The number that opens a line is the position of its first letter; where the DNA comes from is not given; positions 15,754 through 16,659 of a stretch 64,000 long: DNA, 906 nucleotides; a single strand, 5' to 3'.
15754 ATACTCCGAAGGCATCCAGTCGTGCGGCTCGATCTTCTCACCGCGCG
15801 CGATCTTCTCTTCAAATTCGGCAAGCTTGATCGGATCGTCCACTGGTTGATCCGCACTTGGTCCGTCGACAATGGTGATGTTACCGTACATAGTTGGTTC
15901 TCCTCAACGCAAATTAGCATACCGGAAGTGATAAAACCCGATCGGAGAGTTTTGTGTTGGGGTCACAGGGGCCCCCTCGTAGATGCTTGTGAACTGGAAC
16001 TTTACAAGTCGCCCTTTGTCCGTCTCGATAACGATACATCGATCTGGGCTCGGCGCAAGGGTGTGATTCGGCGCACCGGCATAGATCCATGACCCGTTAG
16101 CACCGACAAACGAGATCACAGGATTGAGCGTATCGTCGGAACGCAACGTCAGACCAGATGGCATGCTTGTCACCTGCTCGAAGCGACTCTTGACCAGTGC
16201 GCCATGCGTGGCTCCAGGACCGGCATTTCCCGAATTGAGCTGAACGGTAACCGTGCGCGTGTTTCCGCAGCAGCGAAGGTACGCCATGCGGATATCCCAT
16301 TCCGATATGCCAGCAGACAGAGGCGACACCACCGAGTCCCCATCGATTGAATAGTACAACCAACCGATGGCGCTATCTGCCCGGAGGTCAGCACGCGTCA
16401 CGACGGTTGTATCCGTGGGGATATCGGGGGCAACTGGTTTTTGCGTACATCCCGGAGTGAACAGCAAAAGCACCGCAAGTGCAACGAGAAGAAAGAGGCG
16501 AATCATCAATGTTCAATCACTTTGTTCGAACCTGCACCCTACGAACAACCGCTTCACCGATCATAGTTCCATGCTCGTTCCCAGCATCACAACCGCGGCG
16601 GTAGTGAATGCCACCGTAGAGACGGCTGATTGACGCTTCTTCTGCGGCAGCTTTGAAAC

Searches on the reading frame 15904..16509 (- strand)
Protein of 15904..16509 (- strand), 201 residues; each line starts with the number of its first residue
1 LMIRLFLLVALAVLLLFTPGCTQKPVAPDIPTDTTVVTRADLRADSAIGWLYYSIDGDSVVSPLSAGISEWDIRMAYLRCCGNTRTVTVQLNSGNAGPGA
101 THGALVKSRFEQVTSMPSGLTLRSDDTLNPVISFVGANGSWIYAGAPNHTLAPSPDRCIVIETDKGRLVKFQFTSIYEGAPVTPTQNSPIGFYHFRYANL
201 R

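Call 3: search_protein_families(library=pfam, proteins=[window:15904-16509:-], max_evalue=0.01)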
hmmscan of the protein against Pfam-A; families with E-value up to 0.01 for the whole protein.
window:15904-16509:- (201 aa): 1 family
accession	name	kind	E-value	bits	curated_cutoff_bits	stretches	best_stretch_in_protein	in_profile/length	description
PF14064.11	HmuY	-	0.00089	19.8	27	0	50-179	5-145/157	HmuY protein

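Call 4: search_protein_families(library=ncbifam, proteins=[window:15904-16509:-], max_evalue=0.01)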
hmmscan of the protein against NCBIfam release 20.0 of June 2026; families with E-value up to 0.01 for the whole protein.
window:15904-16509:- (201 aa): 0 families

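Call 40: search_solved_structures(query=A2, max_evalue=10, show_alignments=2)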
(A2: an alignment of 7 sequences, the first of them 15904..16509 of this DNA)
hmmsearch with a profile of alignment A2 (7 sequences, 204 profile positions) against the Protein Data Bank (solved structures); distinct sequences matched with E-value up to 10: 5.
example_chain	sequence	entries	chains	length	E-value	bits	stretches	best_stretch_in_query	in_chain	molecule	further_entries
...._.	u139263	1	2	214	7.6e-08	35.4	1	5-179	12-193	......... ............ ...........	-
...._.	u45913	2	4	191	0.00092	22.1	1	26-115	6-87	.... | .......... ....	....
2i7h_A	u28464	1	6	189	0.15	14.9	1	31-109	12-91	Nitroreductase-like family protein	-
8b61_A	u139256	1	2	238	0.36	13.7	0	156-192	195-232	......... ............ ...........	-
3r5a_A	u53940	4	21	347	1.5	11.6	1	55-105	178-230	Tetrahydrodipicolinate N-succinyletransferase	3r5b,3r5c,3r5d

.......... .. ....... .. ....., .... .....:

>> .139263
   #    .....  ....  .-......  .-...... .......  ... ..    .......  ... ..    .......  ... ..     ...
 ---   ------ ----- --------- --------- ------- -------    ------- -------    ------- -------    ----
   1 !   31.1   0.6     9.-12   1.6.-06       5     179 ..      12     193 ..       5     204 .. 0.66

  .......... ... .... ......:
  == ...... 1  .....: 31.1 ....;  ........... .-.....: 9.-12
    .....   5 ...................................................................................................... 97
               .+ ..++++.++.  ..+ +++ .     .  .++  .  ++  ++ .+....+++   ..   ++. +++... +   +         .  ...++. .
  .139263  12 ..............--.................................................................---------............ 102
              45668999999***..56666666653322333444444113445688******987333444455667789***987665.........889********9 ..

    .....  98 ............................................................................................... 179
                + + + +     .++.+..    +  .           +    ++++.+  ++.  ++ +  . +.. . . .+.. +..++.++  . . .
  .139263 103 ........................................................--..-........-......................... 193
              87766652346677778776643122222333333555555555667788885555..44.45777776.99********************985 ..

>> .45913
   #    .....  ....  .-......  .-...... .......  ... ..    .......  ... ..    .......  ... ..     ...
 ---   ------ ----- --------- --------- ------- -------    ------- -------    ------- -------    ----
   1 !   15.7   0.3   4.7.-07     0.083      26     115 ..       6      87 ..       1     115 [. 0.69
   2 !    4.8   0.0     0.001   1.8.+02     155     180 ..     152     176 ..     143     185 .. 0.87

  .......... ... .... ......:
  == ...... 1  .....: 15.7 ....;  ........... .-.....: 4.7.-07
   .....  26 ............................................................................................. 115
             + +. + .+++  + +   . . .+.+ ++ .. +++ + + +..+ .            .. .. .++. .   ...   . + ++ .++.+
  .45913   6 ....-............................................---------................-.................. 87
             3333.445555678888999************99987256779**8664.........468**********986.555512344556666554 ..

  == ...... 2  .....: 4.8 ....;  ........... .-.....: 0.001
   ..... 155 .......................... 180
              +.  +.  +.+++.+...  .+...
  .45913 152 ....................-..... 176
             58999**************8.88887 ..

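Call 47: predict_structure(protein=window:15904-16509:-)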
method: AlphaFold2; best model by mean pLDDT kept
length: 201 residues; sequences in the alignment: 1
mean_pLDDT: 39.0   pTM: 0.30
mean pLDDT of the five models: 39.0, 34.7, 34.5, 34.3, 31.3
residues with pLDDT >= 90: 3; 70-90: 12; 50-70: 9; < 50: 177
segments of 3 or more residues with pLDDT < 50: 20-49, 54-58, 62-201
pLDDT, mean of each block of 10 residues (from residue 1): 85 69 34 39 45 50 42 32 41 39 34 30 32 30 31 30 32 31 26 30 31
secondary structure, 60 per line:
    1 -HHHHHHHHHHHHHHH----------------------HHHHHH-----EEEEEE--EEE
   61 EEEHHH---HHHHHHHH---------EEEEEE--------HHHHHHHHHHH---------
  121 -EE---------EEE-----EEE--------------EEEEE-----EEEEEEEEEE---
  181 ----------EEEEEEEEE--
elements in order: H2-16 H39-44 E50-55 E58-63 H70-77 E87-92 H101-111 E133-135 E141-143 E158-162 E168-177 E191-199

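Call 72: search_protein_representatives(protein=window:15904-16509:-)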
Query: 201 residues. Proteins with E-value up to 0.001 (for the whole library): 200; up to 1e-10: 51; up to 1e-30: 8. The best 150 are listed.
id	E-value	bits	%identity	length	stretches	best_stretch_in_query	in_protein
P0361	2.6e-44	167.4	46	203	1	11-200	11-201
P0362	6.2e-43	162.9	44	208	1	10-198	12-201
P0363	1.3e-42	161.9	47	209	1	7-199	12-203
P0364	6.5e-40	153.1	48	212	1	6-198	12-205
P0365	4.0e-36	140.7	45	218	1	4-199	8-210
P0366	5.9e-35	136.9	42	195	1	5-198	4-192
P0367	7.4e-35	136.6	36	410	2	26-198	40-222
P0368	2.6e-33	131.5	35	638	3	68-197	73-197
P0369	5.2e-28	114.2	39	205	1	7-198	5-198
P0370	3.9e-27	111.4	36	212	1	3-199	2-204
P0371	4.0e-27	111.3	39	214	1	4-198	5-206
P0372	4.5e-26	107.9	37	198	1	21-198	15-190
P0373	2.2e-25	105.6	37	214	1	11-198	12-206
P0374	4.4e-25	104.7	35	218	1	7-198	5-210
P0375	1.6e-24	102.8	50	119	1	91-198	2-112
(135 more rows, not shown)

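Call 75: search_protein_families(library=pfam, alignment_id=A3, max_evalue=0.01)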
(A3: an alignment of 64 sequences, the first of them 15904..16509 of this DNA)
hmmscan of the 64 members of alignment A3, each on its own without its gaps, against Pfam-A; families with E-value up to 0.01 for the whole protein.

A. member 1, window:15904-16509:- (201 aa): 1 family
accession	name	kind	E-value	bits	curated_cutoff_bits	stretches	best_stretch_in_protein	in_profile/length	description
PF14064.11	HmuY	-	0.00089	19.8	27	0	50-179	5-145/157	HmuY protein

B. families by the number of members that match (of 64 scanned): 1 family
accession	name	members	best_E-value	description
PF14064.11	HmuY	60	1e-18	HmuY protein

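Call 77: predict_structure(alignment_id=A3)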
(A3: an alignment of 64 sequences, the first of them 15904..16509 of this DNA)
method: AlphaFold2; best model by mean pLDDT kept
length: 201 residues; sequences in the alignment: 64
mean_pLDDT: 91.7   pTM: 0.81
mean pLDDT of the five models: 91.7, 91.5, 91.0, 90.7, 90.3
residues with pLDDT >= 90: 144; 70-90: 52; 50-70: 5; < 50: 0
segments of 3 or more residues with pLDDT < 50: none
pLDDT, mean of each block of 10 residues (from residue 1): 81 83 79 87 97 98 92 94 82 95 97 96 90 87 94 97 97 98 95 97 81
secondary structure, 60 per line:
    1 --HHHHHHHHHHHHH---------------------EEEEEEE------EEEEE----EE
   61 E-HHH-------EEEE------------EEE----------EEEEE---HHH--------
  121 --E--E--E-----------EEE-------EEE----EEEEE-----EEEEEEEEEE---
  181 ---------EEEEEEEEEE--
elements in order: H3-15 E37-43 E50-54 E59-61 E73-76 E89-91 E102-106 E141-143 E151-153 E158-162 E168-177 E190-199

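Call 79: fold_search(model_id=the predicted structure, library=pdb)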
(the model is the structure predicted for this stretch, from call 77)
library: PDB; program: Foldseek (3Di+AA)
matches with E <= 10: 199; with E <= 0.001: 10
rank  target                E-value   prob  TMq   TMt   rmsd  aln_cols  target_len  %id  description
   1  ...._B                3.9e-09  1.00  0.56  0.63   7.7       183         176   22  Crystal structure of BfrB protein from Bacteroides fragilis NCTC 9343 (released 2023-05-31)
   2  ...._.                5.7e-09  1.00  0.56  0.64   7.7       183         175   22  Crystal structure of BfrB protein from Bacteroides fragilis NCTC 9343 (released 2023-05-31)
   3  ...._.                6.9e-07  1.00  0.54  0.59   6.7       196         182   19  Structure of Porphyromonas gingivalis heme-binding protein HmuY in complex with Heme (released 2009-05-12)
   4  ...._A                8.7e-07  1.00  0.51  0.56   9.3       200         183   18  Crystal structure of heme free PORPHYROMONAS GINGIVALIS HEME-BINDING PROTEIN HMUY (released 2018-10-24)
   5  8b61_B                1.5e-05  1.00  0.50  0.50   7.8       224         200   14  Crystal structure of BfrC protein from Bacteroides fragilis NCTC 9343 (released 2023-05-31)
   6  6eu8                  4.1e-05  1.00  0.47  0.49  10.6       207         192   14  Crystal structure of Tannerella forsythia Apo HmuY analog (TFO) (released 2018-10-24)
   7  3u22_A                5.5e-05  1.00  0.50  0.54   7.2       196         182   14  Crystal structure of a putative HmuY_like heme binding protein (BVU_2192) from Bacteroides vulgatus ATCC 8482 at 2.12  (released 2012-01-25)
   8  8b61_A                8.5e-05  1.00  0.47  0.48   8.9       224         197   16  Crystal structure of BfrC protein from Bacteroides fragilis NCTC 9343 (released 2023-05-31)
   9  4gbs_B                9.5e-05  1.00  0.44  0.47   9.2       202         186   12  Crystal structure of a putative lipoprotein (BF2707) from Bacteroides fragilis NCTC 9343 at 2.75 A resolution (released 2012-10-10)
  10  4gbs_A                1.5e-04  1.00  0.43  0.46   8.8       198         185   12  Crystal structure of a putative lipoprotein (BF2707) from Bacteroides fragilis NCTC 9343 at 2.75 A resolution (released 2012-10-10)
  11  6r2h_A                1.3e-03  1.00  0.49  0.51   8.5       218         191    9  Crystal structure of Apo PinO from Porphyromonas gingivitis (released 2020-01-15)
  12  6r2h_B                2.6e-03  1.00  0.45  0.49   9.2       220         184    9  Crystal structure of Apo PinO from Porphyromonas gingivitis (released 2020-01-15)
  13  1bzo                  2.2e-01  0.07  0.16  0.19  13.9       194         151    9  THREE-DIMENSIONAL STRUCTURE OF PROKARYOTIC CU,ZN SUPEROXIDE DISMUTASE FROM P.LEIOGNATHI, SOLVED BY X-RAY CRYSTALLOGRAPHY (released 1999-04-09)
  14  8brq_B                3.2e-01  0.04  0.14  0.07  20.8       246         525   12  Crystal structure of a surface entropy reduction variant of penicillin G acylase from Bacillaceae i. s. sp. FJAT-27231 (released 2023-05-03)
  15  8brr_B                4.2e-01  0.03  0.14  0.07  20.1       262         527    9  Crystal structure of a variant of penicillin G acylase from Bacillaceae i. s. sp. FJAT-27231 with reduced surface entr (released 2023-05-03)
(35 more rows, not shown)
